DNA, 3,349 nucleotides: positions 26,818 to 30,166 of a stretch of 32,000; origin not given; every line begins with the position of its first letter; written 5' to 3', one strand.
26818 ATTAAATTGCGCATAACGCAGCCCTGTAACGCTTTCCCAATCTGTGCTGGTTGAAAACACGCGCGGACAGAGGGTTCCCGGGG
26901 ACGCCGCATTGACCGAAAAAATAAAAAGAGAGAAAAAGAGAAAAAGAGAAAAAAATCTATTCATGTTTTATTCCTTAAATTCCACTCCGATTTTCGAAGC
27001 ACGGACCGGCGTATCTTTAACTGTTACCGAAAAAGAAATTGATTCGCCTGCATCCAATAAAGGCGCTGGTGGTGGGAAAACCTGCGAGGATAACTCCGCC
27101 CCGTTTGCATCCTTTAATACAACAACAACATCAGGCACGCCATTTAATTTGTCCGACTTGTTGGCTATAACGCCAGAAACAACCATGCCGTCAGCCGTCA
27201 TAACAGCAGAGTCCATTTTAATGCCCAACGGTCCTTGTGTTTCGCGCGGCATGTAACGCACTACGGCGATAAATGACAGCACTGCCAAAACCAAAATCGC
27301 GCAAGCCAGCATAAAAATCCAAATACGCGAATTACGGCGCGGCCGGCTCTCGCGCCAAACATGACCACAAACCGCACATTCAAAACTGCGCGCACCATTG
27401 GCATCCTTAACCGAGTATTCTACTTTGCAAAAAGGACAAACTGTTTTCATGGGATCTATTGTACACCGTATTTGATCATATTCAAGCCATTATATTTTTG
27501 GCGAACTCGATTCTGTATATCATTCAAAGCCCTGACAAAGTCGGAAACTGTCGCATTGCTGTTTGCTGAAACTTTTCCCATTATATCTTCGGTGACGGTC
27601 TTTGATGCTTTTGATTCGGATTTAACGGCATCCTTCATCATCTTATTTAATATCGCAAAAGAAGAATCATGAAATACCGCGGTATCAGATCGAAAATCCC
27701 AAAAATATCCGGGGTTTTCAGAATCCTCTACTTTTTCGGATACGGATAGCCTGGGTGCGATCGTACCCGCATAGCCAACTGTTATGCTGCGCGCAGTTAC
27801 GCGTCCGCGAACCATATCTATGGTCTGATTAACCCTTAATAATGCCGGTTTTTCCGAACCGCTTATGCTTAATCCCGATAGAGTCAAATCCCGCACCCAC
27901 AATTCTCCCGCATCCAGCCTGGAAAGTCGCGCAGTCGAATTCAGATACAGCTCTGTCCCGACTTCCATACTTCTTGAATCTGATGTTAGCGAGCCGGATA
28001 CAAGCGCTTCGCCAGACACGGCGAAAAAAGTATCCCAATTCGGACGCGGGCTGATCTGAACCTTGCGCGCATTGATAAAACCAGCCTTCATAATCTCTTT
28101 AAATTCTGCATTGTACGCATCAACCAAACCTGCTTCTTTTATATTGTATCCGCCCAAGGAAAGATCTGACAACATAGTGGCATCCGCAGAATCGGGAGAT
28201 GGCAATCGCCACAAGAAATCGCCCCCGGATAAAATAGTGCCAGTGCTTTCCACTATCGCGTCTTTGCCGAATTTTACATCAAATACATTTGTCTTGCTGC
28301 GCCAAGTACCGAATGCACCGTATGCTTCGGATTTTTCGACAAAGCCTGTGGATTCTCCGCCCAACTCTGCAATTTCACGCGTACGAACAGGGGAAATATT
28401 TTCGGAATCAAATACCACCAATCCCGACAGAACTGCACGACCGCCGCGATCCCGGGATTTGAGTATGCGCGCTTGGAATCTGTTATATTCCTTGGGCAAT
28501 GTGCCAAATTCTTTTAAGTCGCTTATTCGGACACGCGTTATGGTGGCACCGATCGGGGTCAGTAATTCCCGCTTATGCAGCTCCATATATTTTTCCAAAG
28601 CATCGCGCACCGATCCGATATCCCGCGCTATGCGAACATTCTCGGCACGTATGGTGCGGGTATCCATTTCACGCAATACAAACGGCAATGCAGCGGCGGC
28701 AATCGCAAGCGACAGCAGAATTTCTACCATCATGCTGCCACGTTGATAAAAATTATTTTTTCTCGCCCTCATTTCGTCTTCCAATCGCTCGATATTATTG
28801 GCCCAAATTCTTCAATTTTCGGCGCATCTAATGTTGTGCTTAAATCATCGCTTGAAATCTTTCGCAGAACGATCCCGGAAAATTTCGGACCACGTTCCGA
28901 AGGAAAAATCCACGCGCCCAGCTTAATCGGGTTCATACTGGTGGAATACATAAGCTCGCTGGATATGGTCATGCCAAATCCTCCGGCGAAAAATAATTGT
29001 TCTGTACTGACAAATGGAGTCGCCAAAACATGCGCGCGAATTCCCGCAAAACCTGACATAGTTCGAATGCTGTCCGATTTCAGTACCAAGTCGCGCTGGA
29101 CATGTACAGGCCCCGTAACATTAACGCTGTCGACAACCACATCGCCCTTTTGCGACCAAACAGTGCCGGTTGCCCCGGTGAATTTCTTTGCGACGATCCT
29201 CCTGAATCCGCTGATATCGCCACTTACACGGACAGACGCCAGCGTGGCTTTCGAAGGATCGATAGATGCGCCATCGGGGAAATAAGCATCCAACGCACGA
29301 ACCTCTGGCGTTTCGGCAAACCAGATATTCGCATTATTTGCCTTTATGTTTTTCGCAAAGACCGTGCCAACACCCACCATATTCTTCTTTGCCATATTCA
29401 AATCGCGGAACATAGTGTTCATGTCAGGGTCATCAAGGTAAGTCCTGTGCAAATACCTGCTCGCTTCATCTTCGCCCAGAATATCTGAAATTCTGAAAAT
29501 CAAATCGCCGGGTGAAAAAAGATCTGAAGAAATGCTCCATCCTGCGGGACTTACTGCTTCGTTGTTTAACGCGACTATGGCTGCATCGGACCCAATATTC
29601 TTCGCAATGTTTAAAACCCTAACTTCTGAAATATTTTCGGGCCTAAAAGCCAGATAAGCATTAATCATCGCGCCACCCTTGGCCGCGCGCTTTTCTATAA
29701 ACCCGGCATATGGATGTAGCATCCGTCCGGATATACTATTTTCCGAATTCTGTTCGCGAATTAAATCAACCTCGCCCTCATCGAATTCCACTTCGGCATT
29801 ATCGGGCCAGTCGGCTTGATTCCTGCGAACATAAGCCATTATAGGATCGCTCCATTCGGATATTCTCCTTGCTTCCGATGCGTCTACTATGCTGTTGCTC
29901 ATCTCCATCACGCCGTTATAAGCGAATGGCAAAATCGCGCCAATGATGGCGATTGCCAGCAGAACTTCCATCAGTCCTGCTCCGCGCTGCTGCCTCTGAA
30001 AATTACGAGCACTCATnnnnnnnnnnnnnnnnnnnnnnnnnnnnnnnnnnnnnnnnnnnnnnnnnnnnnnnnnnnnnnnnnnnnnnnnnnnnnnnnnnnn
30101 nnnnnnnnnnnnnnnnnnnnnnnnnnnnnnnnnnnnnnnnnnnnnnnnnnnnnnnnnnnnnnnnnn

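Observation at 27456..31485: Orphan operon of three translationally coupled, 415-490 aa proteins with type IV prepilin-like N-termini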

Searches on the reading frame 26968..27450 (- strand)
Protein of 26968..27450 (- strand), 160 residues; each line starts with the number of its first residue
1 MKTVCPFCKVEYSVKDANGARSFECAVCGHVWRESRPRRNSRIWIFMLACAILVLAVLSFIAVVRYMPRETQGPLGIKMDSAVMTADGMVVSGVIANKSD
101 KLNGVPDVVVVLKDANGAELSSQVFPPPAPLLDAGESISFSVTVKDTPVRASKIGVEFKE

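Call 5: search_protein_families(library=pfam, proteins=[window:26968-27450:-], max_evalue=1)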
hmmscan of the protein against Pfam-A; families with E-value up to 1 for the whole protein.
window:26968-27450:- (160 aa): 10 families
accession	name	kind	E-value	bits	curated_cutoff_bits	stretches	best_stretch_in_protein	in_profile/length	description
PF11906.13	DUF3426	-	2.9e-06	27.9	27.7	1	87-157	67-146/147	Protein of unknown function (DUF3426)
PF13717.11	Zn_ribbon_4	-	9.6e-06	25.9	30.3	1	1-33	1-36/36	zinc-ribbon domain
PF08271.17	Zn_Ribbon_TF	-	0.00068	19.6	29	1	4-35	2-32/43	TFIIB zinc-binding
PF12760.12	Zn_ribbon_IS1595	-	0.0029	18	25.4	1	3-30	19-45/46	Transposase zinc-ribbon domain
PF24394.1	TMEM62_C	-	0.0051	16.9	21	1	3-111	20-122/225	TMEM62 C-terminal domain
PF14354.12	Lar_restr_allev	-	0.022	15.4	28.6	1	5-36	6-40/58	Restriction alleviation protein Lar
PF04335.19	VirB8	-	0.054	13.8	23.2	1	35-82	11-57/213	VirB8 protein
PF21349.2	RUBY_RBDX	-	0.1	12.5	26.5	0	24-33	2-11/30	Rubrerythrin, rubredoxin-like domain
PF14126.11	DUF4293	-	0.13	12.9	27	1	35-77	46-88/153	Domain of unknown function (DUF4293)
PF22191.2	IBR_1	-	0.13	12.6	27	1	5-31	6-30/47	IBR domain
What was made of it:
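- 26968..27450 (-): Gene D: 160-aa bitopic protein with ZitP architecture (N-terminal CxxC zinc ribbon, one TM segment, periplasmic DUF3426/FxLYD domain). It starts 5 nt after the stop of C. Pfam DUF3426 27.9 bits (cut-off 27.7) and Zn_ribbon_4 25.9 bits (call 5).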

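Call 6: search_protein_families(library=ncbifam, proteins=[window:26968-27450:-], max_evalue=1)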
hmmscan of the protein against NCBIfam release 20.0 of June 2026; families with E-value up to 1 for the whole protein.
window:26968-27450:- (160 aa): 6 families
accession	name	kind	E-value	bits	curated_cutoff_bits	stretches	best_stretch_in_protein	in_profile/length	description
NF038353.1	FxLYD_dom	domain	2.7e-07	30.4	23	1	89-157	4-70/71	FxLYD domain-containing protein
TIGR02098.1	MJ0042_CXXC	domain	0.029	14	20.9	1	1-33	1-36/38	MJ0042-type zinc finger domain-containing protein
TIGR00155.1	pqiA_fam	subfamily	0.048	12.7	260.35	1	4-92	15-96/403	PqiA/YebS family transporter subunit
NF033558.1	transpos_IS1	equivalog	0.067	13.1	100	1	5-45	1-44/199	IS1 family transposase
TIGR04104.1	cxxc_20_cxxc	subfamily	0.068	13.5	45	1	4-61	2-67/93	TIGR04104 family putative zinc finger protein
NF011481.0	PRK14890.1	equivalog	0.073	13.1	61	1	2-41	9-48/61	putative Zn-ribbon RNA-binding protein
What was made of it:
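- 26968..27450 (-): NCBIfam FxLYD 30.4 bits (cut-off 23) (call 6).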

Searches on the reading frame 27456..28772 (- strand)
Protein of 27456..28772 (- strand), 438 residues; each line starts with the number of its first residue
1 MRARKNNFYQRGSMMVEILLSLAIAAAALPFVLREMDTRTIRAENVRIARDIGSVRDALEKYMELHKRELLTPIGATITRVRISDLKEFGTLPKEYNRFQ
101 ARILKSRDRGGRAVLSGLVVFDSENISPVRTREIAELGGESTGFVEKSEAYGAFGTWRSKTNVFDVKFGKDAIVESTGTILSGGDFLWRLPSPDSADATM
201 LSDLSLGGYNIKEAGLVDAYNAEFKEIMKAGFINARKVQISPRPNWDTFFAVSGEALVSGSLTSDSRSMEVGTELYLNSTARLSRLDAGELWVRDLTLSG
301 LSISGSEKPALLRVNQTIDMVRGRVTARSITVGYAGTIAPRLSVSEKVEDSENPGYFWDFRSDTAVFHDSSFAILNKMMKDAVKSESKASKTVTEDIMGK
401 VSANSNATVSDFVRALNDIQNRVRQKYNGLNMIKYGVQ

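Call 5: search_protein_families(library=pfam, proteins=[window:27456-28772:-], max_evalue=1)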
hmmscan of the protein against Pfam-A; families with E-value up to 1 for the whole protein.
window:27456-28772:- (438 aa): 1 family
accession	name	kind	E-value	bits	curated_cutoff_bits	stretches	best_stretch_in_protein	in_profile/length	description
PF20244.3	DUF6599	-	0.013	15.5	27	1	144-199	59-113/186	Family of unknown function (DUF6599)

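Call 6: search_protein_families(library=ncbifam, proteins=[window:27456-28772:-], max_evalue=1)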
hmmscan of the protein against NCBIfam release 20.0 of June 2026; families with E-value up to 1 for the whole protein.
window:27456-28772:- (438 aa): 0 families

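Call 19: search_solved_structures(query=window:27456-28772:-, max_evalue=10)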
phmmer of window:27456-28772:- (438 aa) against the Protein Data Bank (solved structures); distinct sequences matched with E-value up to 10: 0.

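Call 52: find_homologous_proteins(query=window:27456-28772:-, max_evalue=0.001)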
Query window:27456-28772:- (438 aa): 48 proteins with E <= 0.001 among 8000 candidates.
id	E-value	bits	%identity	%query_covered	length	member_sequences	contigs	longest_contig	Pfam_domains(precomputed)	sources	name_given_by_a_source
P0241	1.6e-281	951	100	100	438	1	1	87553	-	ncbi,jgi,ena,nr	ncbi:MAG: hypothetical protein FWE50_02195 [Alphaproteobacteria bacterium]|nr:hypothetical protein [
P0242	1.2e-241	820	87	97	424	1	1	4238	-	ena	-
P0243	7.2e-190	649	67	98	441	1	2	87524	-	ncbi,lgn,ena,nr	ncbi:MAG: hypothetical protein FWF97_01395 [Alphaproteobacteria bacterium]|nr:hypothetical protein [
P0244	1.6e-175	602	61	99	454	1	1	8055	-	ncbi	-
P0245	1.9e-175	602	62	98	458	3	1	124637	-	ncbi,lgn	-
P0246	1.0e-174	599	62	98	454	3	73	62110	-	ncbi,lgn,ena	-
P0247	2.3e-172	592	65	97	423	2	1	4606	-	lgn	-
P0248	3.5e-168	578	60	98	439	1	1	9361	-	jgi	jgi:hypothetical protein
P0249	1.8e-162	559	61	94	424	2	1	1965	-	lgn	-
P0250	1.1e-161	556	58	97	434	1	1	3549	-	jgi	jgi:hypothetical protein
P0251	4.2e-161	555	57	99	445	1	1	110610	-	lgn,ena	-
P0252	1.1e-155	537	58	96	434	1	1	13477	-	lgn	-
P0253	9.2e-155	534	56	97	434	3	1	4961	-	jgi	jgi:hypothetical protein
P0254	1.4e-151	523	55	98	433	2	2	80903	-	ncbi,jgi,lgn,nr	ncbi:MAG: type II secretion system protein [Alphaproteobacteria bacterium]|jgi:hypothetical protein|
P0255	1.9e-150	519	55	97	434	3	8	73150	-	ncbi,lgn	-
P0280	7.6e-81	290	37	99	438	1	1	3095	PF04917.18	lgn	-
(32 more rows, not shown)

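Call 59: search_protein_families(library=pfam, alignment_id=A3, max_evalue=0.01)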
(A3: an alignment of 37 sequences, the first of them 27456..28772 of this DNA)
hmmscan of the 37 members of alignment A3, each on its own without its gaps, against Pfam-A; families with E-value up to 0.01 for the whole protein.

A. member 1, window:27456-28772:- (438 aa): 0 families

B. families by the number of members that match (of 37 scanned): 4 families
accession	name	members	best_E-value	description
PF04917.17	Shufflon_N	4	3.7e-07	Bacterial shufflon protein, N-terminal constant region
PF07195.17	FliD_C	2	0.004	Flagellar hook-associated protein 2 C-terminus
PF24261.1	DUF7462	1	0.0047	Family of unknown function (DUF7462)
PF05860.19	TPS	1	0.006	TPS secretion domain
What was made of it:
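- On PilV / Shufflon_N (PF04917): 4 of 37 C-family members hit at E down to 3.7e-7 (call 59).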

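Call 64: predict_structure(alignment_id=A3)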
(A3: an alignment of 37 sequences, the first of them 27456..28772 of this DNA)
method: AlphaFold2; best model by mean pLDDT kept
length: 438 residues; sequences in the alignment: 37
mean_pLDDT: 65.1   pTM: 0.40
mean pLDDT of the five models: 65.1, 64.3, 62.1, 60.5, 60.2
residues with pLDDT >= 90: 23; 70-90: 215; 50-70: 36; < 50: 164
segments of 3 or more residues with pLDDT < 50: 1-8, 184-194, 196-228, 230-240, 242-311, 317-342, 436-438
pLDDT, mean of each block of 10 residues (from residue 1): 48 76 87 86 89 91 85 71 87 85 77 81 85 86 85 79 76 84 45 42 36 42 42 43 43 37 35 36 39 40 42 49 38 37 64 76 75 79 74 82 82 85 82 58
secondary structure, 60 per line:
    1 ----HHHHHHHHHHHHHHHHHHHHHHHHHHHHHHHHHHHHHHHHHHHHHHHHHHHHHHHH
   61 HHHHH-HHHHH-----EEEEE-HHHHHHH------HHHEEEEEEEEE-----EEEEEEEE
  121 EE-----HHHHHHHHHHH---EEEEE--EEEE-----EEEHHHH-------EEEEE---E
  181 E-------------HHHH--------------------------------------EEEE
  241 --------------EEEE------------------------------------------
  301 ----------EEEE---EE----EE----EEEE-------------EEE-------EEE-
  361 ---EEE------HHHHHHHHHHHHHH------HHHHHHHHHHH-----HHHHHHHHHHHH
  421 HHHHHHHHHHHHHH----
elements in order: H5-65 H67-71 E77-81 H83-89 E99-107 E113-122 H128-138 E142-146 E149-152 E158-160 H161-164 E172-176 H195-198 E237-240 E255-258 E311-314 E330-333 E347-349 E357-359 E364-366 H373-386 H393-403 H409-434
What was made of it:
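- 27456..28772 (-): Gene C: PilV-like minor pilin paralogue, 438 aa. Leader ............, mature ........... with Glu at +5. Its start overlaps the stop of B (ATGA). AF2 gives helix 5-65 followed by a beta sheet (call 64).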

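Call 71: fold_search(model_id=the predicted structure, library=pdb)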
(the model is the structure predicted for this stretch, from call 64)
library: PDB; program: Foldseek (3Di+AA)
matches with E <= 10: 361; with E <= 0.001: 0
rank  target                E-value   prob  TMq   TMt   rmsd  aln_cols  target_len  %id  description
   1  7wzf                  1.3e-01  0.11  0.08  0.14  15.2       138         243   11  Structural and mechanism analysis of YunM (released 2023-02-22)
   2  8bo9_C                6.6e-01  0.18  0.15  0.30   5.8       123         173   10  NanoLuc-D9R/H57A/K89R mutant complexed with azacoelenterazine bound in intra-barrel catalytic site (released 2023-09-27)
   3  7snx_A                9.0e-01  0.14  0.14  0.31   6.4       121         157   13  1.70A Resolution Structure of NanoBiT Complementation Reporter Complex of LgBit and SmBiT Subunits (released 2022-11-16)
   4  4f99_A                1.1e+00  0.13  0.12  0.16   9.4       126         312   13  Human CDC7 kinase in complex with DBF4 and nucleotide (released 2012-10-31)
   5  3lyd_A                1.1e+00  0.08  0.08  0.18  10.2       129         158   14  Crystal structure of Putative uncharacterized protein from Jonesia denitrificans (released 2010-03-09)
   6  5tcq_A                1.2e+00  0.01  0.06  0.08  19.1       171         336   10  Near-atomic resolution cryo-EM structure of the Salmonella SPI-1 type III secretion injectisome secretin InvG (released 2016-12-21)
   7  5tcr_A                1.2e+00  0.01  0.06  0.06  19.1       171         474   10  Atomic model of the Salmonella SPI-1 type III secretion injectisome basal body proteins InvG, PrgH, and PrgK (released 2016-12-21)
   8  4f9b_A                1.3e+00  0.11  0.12  0.15   9.2       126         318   13  Human CDC7 kinase in complex with DBF4 and PHA767491 (released 2012-10-31)
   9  4f9c_A                1.4e+00  0.11  0.12  0.16   9.0       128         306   10  Human CDC7 kinase in complex with DBF4 and XL413 (released 2012-10-31)
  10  4f9b_C                1.4e+00  0.10  0.12  0.15   9.2       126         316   12  Human CDC7 kinase in complex with DBF4 and PHA767491 (released 2012-10-31)
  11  8sy2_A                1.5e+00  0.12  0.09  0.19   7.5        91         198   10  Peanut USP-type BURP Domain Peptide Cyclase (released 2024-02-14)
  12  8sy3_A                1.5e+00  0.12  0.09  0.18   7.5        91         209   10  Copper Complex of Peanut USP-type BURP Domain Peptide Cyclase (released 2024-02-14)
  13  4f9a_C                1.5e+00  0.10  0.12  0.15   9.2       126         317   12  Human CDC7 kinase in complex with DBF4 and nucleotide (released 2012-10-31)
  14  7edo_A                1.5e+00  0.08  0.09  0.13  16.7       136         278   15  First insight into marsupial MHC I peptide presentation: immune features of lower mammals paralleled with bats (released 2021-08-11)
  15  8sy2_B                1.6e+00  0.12  0.09  0.19   7.4        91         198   10  Peanut USP-type BURP Domain Peptide Cyclase (released 2024-02-14)
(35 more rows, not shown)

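Call 74: find_encoding_contigs(protein=P0241, flank=1000, max_places=6)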
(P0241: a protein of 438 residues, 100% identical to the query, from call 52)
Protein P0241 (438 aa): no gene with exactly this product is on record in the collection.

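Call 89: search_solved_structures(query=A3, max_evalue=10)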
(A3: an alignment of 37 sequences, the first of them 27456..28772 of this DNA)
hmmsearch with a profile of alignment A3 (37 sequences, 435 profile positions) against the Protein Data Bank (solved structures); distinct sequences matched with E-value up to 10: 3.
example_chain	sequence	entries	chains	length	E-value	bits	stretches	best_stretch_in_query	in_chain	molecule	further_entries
9egp_A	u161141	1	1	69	0.0026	19.9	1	10-69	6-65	Geopilin domain 1 protein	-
7tgg_A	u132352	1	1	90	0.029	16.5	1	9-66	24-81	Geopilin domain 1 protein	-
2m7g_A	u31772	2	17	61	0.94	11.5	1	16-66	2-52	Geopilin domain 1 protein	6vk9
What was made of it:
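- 27456..28772 (-): The family profile hits the Geobacter pilin N-terminal helix in the PDB, E 0.0026 (call 89).
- On Type IV prepilin (class III signal peptide): The C-family profile matches the Geobacter pilin helix, E 0.0026 (call 89).
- The C-family profile hits a pilin N-terminal helix in the PDB (call 89).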

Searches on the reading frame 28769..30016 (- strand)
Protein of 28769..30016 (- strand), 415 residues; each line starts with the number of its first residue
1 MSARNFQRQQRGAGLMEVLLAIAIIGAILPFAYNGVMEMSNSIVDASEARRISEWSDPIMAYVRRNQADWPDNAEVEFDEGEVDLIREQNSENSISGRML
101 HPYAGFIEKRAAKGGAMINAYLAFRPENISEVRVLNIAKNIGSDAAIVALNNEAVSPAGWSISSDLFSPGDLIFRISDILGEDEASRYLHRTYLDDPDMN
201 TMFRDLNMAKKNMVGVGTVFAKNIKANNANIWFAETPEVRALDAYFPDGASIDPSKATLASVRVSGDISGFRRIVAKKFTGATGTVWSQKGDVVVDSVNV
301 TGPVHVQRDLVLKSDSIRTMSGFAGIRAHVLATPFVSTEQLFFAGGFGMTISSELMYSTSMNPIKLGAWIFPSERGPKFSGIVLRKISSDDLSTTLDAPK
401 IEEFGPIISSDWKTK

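Call 5: search_protein_families(library=pfam, proteins=[window:28769-30016:-], max_evalue=1)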
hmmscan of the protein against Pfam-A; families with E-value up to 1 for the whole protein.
window:28769-30016:- (415 aa): 2 families
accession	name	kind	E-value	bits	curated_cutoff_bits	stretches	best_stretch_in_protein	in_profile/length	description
PF07963.17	N_methyl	-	0.03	14.4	21.2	1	8-28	2-22/27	Prokaryotic N-terminal methylation motif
PF04917.17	Shufflon_N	-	0.11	12.4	27.5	1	177-225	152-207/324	Bacterial shufflon protein, N-terminal constant region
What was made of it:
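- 28769..30016 (-): Gene B: PilV-like minor pilin paralogue, 415 aa. Leader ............, mature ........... with Glu at +5. Its start overlaps the stop of A (ATGA). Weak Pfam N_methyl hit, E 0.03 (call 5).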

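Call 6: search_protein_families(library=ncbifam, proteins=[window:28769-30016:-], max_evalue=1)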
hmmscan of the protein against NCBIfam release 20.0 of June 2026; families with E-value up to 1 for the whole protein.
window:28769-30016:- (415 aa): 0 families

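Call 18: search_solved_structures(query=window:28769-30016:-, max_evalue=10)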
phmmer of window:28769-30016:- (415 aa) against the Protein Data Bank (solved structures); distinct sequences matched with E-value up to 10: 14.
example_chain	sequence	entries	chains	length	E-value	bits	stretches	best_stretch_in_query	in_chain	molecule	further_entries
6o8w_L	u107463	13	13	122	0.19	14.1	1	263-323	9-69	50S ribosomal protein L14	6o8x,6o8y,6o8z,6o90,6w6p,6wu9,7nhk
1c04_D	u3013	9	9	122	0.25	13.8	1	266-322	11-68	RIBOSOMAL PROTEIN L14 | 50S RIBOSOMAL PROTEIN L14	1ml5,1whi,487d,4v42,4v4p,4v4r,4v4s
5t7v_LN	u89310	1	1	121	0.39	13.1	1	266-323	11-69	50S ribosomal protein L14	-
4wce_H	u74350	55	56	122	0.4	13.1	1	266-323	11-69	50S ribosomal protein L14 | Large ribosomal subunit protein uL14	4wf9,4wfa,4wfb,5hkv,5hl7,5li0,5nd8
7nhn_N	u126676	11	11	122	0.4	13.1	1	266-323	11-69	50S ribosomal protein L14 | Large ribosomal subunit protein uL14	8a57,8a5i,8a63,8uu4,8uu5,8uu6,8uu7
6sj5_C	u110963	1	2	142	0.46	12.9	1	266-323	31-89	50S ribosomal protein L14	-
3j3v_K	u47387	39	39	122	0.55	12.6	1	266-323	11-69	50S ribosomal protein L14 | 50S ribosomal protein uL14 | Large ribosomal subunit protein uL14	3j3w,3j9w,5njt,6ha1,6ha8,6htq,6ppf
5nj8_B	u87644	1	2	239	0.65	12.4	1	46-114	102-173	Aryl hydrocarbon receptor nuclear translocator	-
7xi3_A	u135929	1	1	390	0.73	12.2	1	44-113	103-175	Aryl hydrocarbon receptor nuclear translocator 2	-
9l4j_B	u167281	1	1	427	1.2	11.5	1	277-344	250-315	Transducin-like enhancer protein 6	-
9w2m_B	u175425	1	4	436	1.3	11.5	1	277-344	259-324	Transducin-like enhancer protein 6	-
13dm_A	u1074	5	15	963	1.5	11.2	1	198-262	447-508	Hexon protein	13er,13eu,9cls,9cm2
8xi3_B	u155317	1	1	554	1.8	11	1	277-344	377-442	Transducin-like enhancer protein 6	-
12dl_HB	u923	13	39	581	1.8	10.9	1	277-344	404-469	Transducin-like enhancer protein 6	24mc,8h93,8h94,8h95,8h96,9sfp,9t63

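Call 60: search_protein_families(library=pfam, alignment_id=A4, max_evalue=0.01)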
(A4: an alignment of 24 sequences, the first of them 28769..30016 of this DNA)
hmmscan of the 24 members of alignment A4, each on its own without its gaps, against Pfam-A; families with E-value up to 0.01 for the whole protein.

A. member 1, window:28769-30016:- (415 aa): 0 families

B. families by the number of members that match (of 24 scanned): 2 families
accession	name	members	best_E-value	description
PF04172.21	LrgB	2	0.0025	LrgB-like family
PF09418.16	DUF2009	1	0.0013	Non-canonical E2 ubiquitin-conjugating enzyme, DUF2009 family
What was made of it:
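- On Type IV prepilin (class III signal peptide): No hits at E <= 0.01 in 24 B-family and 37 C-family members (calls 59, 60).
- Pfam N_methyl does not reach its cut-off (calls 5, 59, 60).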

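Call 90: search_solved_structures(query=A4, max_evalue=10)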
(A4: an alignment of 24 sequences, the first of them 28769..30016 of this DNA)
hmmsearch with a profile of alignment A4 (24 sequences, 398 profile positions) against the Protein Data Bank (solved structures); distinct sequences matched with E-value up to 10: 2.
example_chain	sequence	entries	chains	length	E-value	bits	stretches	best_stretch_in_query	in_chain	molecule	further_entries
9egp_A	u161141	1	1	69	0.39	12.7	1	11-65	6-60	Geopilin domain 1 protein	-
6b4o_A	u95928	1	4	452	0.44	12.5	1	190-280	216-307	Glutathione reductase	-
